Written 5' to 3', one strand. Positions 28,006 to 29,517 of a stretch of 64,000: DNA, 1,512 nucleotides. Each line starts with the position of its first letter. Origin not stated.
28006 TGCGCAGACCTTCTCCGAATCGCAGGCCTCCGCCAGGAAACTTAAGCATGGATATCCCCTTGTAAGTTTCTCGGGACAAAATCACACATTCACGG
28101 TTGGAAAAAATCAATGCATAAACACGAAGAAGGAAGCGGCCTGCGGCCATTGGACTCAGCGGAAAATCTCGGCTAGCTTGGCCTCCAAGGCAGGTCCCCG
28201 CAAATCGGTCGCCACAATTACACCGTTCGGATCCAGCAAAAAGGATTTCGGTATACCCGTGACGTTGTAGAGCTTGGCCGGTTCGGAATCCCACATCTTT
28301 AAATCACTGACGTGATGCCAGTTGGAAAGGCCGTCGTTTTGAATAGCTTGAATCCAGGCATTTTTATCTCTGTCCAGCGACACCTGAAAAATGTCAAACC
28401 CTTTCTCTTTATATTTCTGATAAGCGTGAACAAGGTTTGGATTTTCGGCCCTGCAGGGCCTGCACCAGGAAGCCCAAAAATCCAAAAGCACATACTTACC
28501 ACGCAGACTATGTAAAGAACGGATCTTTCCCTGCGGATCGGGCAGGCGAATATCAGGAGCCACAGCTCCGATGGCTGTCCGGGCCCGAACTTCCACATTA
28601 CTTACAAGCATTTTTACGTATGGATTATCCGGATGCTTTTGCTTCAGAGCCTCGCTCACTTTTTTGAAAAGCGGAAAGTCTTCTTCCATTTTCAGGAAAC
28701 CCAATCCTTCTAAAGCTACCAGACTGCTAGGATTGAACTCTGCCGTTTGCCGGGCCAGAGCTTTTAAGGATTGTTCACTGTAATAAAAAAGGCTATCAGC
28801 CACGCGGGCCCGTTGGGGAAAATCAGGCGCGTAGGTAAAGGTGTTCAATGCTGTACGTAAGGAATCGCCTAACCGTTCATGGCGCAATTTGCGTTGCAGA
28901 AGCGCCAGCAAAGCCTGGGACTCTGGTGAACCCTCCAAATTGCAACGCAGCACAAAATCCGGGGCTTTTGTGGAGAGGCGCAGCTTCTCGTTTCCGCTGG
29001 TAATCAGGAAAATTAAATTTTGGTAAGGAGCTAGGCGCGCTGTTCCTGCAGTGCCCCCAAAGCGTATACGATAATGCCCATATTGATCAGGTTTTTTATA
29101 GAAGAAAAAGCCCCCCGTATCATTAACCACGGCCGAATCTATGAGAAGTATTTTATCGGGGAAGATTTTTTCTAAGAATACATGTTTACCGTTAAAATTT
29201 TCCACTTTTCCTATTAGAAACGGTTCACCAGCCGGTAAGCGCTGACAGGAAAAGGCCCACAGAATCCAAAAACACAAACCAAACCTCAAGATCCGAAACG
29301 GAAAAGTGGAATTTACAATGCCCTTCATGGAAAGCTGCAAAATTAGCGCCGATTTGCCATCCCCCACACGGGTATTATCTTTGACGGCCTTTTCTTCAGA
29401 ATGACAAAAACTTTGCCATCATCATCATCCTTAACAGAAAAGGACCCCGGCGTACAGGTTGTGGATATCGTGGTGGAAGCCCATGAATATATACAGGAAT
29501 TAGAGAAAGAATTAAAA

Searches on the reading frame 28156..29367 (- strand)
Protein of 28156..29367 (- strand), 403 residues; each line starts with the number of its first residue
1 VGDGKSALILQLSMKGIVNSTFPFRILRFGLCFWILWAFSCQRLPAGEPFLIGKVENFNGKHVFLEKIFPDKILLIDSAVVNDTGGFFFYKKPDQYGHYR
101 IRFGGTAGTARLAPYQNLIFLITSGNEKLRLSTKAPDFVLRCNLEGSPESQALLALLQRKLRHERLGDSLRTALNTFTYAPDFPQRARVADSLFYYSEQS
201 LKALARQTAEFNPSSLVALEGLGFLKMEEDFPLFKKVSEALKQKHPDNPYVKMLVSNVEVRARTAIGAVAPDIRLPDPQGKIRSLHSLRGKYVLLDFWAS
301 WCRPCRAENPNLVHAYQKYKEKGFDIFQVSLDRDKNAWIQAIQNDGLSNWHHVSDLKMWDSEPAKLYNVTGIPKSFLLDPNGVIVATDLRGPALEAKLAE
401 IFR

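Call 40: search_protein_families(library=ncbifam, proteins=[window:28156-29367:-], max_evalue=0.00001)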
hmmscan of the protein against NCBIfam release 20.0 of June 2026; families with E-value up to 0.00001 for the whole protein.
window:28156-29367:- (403 aa): 7 families
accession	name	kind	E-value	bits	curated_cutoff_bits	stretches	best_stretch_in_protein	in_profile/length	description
NF002854.0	PRK03147.1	subfamily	9.3e-23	81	170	1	261-387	33-155/176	thiol-disulfide oxidoreductase ResA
NF047696.1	ThlDiSintTplARhiz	equivalog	5.2e-18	65.6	230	1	269-393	76-201/219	thiol:disulfide interchange protein TlpA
NF041054.1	WAxxUGC_long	equivalog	4.7e-14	52.4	300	1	262-386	76-196/354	ResA-like WAxxUGC motif-containing protein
NF041202.1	StoA_CxxC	exception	8.3e-11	42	210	1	259-393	23-152/163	endospore biogenesis thiol-disulfide oxidoreductase StoA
TIGR00385.1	dsbE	subfamily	8.9e-11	41.7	123.15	1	287-385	60-151/173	DsbE family thiol:disulfide interchange protein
TIGR01068.1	thioredoxin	equivalog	1.1e-07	32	96.8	1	290-336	14-59/101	thioredoxin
NF011941.0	PRK15412.1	equivalog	7.5e-07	28.9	359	1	288-385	66-156/185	thiol:disulfide interchange protein DsbE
